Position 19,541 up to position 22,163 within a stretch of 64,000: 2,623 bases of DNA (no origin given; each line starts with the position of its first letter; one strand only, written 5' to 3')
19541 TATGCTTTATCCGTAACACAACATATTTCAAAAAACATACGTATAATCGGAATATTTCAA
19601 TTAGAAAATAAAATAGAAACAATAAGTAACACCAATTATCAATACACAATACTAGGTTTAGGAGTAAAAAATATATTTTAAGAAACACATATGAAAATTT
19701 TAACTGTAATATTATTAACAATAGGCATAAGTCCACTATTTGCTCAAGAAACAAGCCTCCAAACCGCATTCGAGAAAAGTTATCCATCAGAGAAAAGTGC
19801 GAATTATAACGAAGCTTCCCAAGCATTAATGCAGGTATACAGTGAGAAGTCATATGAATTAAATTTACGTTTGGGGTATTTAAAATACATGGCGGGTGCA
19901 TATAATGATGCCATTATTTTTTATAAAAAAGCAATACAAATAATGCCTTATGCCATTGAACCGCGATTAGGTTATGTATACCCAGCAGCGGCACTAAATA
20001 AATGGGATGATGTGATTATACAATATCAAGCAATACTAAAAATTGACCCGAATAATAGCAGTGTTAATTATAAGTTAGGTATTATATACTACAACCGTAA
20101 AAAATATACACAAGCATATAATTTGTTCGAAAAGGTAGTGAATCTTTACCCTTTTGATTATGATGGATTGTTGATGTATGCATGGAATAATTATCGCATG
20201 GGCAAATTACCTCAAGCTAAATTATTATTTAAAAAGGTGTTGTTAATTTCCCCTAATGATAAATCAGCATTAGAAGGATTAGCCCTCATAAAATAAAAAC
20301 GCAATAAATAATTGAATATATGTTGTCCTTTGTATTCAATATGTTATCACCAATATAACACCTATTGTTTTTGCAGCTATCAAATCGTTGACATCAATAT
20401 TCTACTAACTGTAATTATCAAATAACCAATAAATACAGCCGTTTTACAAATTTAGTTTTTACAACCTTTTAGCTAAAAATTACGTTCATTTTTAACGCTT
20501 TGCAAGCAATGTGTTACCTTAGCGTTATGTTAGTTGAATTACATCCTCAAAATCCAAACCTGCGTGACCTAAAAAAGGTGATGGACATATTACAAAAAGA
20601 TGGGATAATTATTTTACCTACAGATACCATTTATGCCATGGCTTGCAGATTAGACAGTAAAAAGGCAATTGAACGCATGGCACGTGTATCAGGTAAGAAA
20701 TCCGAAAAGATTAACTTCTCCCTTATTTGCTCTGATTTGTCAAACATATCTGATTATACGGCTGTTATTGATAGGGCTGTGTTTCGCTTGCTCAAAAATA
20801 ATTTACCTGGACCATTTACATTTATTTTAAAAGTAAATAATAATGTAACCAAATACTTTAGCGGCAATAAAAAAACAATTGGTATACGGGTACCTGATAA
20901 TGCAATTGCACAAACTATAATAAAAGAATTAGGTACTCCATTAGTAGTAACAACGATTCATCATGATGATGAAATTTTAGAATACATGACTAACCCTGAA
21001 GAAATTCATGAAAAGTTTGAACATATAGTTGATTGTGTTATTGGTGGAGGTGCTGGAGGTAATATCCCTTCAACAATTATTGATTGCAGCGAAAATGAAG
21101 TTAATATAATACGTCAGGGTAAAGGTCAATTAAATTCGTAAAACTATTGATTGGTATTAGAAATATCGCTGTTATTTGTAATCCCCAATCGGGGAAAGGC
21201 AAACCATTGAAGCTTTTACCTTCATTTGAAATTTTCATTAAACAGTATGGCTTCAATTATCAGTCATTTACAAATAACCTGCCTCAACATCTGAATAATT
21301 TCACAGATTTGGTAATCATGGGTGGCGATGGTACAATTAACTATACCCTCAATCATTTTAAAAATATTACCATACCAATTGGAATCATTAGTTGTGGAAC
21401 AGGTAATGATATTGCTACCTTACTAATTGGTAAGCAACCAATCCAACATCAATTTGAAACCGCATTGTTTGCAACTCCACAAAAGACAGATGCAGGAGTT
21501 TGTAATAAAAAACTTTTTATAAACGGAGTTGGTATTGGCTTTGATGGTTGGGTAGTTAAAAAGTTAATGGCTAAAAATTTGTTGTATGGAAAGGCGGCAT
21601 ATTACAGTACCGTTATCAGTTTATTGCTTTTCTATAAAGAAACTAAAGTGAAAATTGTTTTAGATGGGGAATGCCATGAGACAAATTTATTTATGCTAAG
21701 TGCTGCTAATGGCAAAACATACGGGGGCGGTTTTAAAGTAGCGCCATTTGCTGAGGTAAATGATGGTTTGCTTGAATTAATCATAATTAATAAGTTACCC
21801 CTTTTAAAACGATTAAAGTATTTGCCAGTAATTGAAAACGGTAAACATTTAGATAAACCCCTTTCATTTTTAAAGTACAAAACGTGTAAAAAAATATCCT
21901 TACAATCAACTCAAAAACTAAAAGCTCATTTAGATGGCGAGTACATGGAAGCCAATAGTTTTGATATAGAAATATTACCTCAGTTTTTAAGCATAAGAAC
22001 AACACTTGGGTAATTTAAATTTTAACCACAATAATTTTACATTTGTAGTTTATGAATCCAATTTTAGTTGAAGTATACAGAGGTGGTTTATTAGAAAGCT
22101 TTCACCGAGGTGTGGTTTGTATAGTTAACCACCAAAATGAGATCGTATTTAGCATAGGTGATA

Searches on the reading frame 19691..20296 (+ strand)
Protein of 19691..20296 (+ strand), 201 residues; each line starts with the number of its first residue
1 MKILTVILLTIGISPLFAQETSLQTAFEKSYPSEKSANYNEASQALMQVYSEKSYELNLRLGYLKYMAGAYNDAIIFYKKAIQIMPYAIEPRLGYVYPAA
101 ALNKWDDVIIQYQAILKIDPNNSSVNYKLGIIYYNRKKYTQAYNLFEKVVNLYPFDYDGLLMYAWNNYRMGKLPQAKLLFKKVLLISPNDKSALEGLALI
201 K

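Call 3: search_protein_families(library=pfam, proteins=[window:19691-20296:+], max_evalue=0.01)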
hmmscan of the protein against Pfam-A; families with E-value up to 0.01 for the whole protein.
window:19691-20296:+ (201 aa): 15 families
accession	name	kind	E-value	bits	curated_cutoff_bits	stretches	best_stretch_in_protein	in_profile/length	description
PF07719.23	TPR_2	-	1e-16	60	27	2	126-154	4-32/34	Tetratricopeptide repeat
PF14559.12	TPR_19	-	4e-14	53.1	25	3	137-195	5-62/68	Tetratricopeptide repeat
PF00515.34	TPR_1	-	2.7e-12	46.4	27.8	2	127-154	5-32/34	Tetratricopeptide repeat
PF13174.12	TPR_6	-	8.2e-10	39.1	26.3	1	127-154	4-31/33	Tetratricopeptide repeat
PF13431.12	TPR_17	-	1.4e-08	34.8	24.4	1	112-142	2-32/34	Tetratricopeptide repeat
PF13428.12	TPR_14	-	3.8e-08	33.7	23.5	0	127-164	5-42/44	Tetratricopeptide repeat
PF13424.12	TPR_12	-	1.6e-07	31.8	30.1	1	125-184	5-72/77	Tetratricopeptide repeat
PF23914.1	TPR_CcmH_CycH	-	2.2e-07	31.3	42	2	61-154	56-152/158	Cytochrome c-type biogenesis protein H TPR domain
PF13432.12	TPR_16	-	6.8e-07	30.1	32.7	0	102-156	10-64/65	Tetratricopeptide repeat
PF13414.12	TPR_11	-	7.8e-07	29.1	26.8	1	101-135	6-40/42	TPR repeat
PF13181.12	TPR_8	-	1.3e-06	28.6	25.7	0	125-154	3-32/34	Tetratricopeptide repeat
PF13374.12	TPR_10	-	8.9e-06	26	27.5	0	129-153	8-32/42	Tetratricopeptide repeat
PF12895.13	ANAPC3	-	0.00086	20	27.2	1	104-176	4-75/82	Anaphase-promoting complex, cyclosome, subunit 3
PF13176.12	TPR_7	-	0.002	18.5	27.9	0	128-151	4-27/36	Tetratricopeptide repeat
PF07720.18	TPR_3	-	0.003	18.1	20.7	1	127-146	5-24/34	Tetratricopeptide repeat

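Call 5: search_protein_families(library=ncbifam, proteins=[window:19691-20296:+], max_evalue=0.01)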
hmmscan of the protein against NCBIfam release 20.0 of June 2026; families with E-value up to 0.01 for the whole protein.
window:19691-20296:+ (201 aa): 19 families
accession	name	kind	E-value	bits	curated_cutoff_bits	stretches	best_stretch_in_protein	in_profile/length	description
TIGR02917.1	PEP_TPR_lipo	equivalog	2.9e-14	52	312.2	1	38-201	174-339/899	XrtA/PEP-CTERM system TPR-repeat protein PrsT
NF040959.1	MamA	equivalog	2.4e-11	43.5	200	1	29-184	43-200/204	magnetosome protein MamA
TIGR02552.1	LcrH_SycD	equivalog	6.8e-08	32.3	104.8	1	44-152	8-115/136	SycD/LcrH family type III secretion system chaperone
NF033762.1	social_mot_Tgl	equivalog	1.5e-07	31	225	1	53-189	29-168/252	social motility TPR repeat lipoprotein Tgl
TIGR00990.1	3a0801s09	subfamily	2.9e-07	29.5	757.25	1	34-183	305-459/615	mitochondrial import receptor subunit TOM70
TIGR02521.1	type_IV_pilW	equivalog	1.1e-06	28.3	154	1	53-198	29-176/234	type IV pilus biogenesis/stability protein PilW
NF047371.1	FlcA_CTERM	equivalog_domain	3.4e-05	22.5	300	1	109-185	459-535/646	periplasmic flagellar collar protein FlcA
NF033920.0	C39_PA2778_fam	equivalog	5.5e-05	22.7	150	0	104-182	171-249/255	PA2778 family cysteine peptidase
NF052415.1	T3SS_chap_SctY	equivalog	6.7e-05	23.4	70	0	158-199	7-48/106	type III secretion apparatus assembly chaperone SctY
TIGR02795.1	tol_pal_ybgF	equivalog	6.9e-05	23.4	90.1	1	125-193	41-112/119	tol-pal system protein YbgF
NF052243.1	T4PFormProtSgmX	equivalog_domain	7.9e-05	21.1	1800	1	104-168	18-80/1065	type IV pili formation protein SgmX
TIGR00540.1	TPR_hemY_coli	hypoth_equivalog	8e-05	21.6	142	1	90-157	293-360/385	heme biosynthesis-associated TPR protein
TIGR03302.1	OM_YfiO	subfamily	8.5e-05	22.1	81.4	1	123-190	33-103/239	outer membrane protein assembly factor BamD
NF007302.0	PRK09782.1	equivalog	0.00013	20.1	1223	1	55-184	579-707/990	phage receptor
NF042912.1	Amuc_1098_fam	equivalog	0.00038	18.6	750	0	89-142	155-208/805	Amuc_1098 family type IV pilus outer membrane protein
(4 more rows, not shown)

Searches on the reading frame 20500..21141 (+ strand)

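Call 3: search_protein_families(library=pfam, proteins=[window:20500-21141:+], max_evalue=0.01)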
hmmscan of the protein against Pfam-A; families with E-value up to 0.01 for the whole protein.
window:20500-21141:+ (213 aa): 1 family
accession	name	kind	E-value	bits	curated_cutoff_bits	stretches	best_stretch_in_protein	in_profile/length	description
PF01300.24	Sua5_yciO_yrdC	-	6e-45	153.3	25.1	1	30-207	2-178/178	Telomere recombination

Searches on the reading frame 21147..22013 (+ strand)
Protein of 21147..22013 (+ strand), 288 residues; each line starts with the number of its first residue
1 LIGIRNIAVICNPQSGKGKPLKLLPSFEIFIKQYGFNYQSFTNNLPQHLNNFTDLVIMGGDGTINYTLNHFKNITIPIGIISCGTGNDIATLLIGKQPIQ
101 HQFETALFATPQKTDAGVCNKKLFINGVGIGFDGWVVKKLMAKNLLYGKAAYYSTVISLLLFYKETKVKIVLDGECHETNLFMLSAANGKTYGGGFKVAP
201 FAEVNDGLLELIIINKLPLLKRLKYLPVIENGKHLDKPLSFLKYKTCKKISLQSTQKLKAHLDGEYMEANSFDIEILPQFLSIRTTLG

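Call 3: search_protein_families(library=pfam, proteins=[window:21147-22013:+], max_evalue=0.01)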
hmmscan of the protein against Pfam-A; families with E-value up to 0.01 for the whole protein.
window:21147-22013:+ (288 aa): 3 families
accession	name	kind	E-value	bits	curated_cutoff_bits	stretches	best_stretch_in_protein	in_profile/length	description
PF19279.4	YegS_C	-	2.2e-27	96.2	27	1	128-283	3-156/158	YegS C-terminal NAD kinase beta sandwich-like domain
PF00781.29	DAGK_cat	-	2.5e-16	59.8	23.6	1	7-117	2-123/125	Diacylglycerol kinase catalytic domain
PF01513.26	NAD_kinase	-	0.0044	17.8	25.5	1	42-85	62-106/130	ATP-NAD kinase N-terminal domain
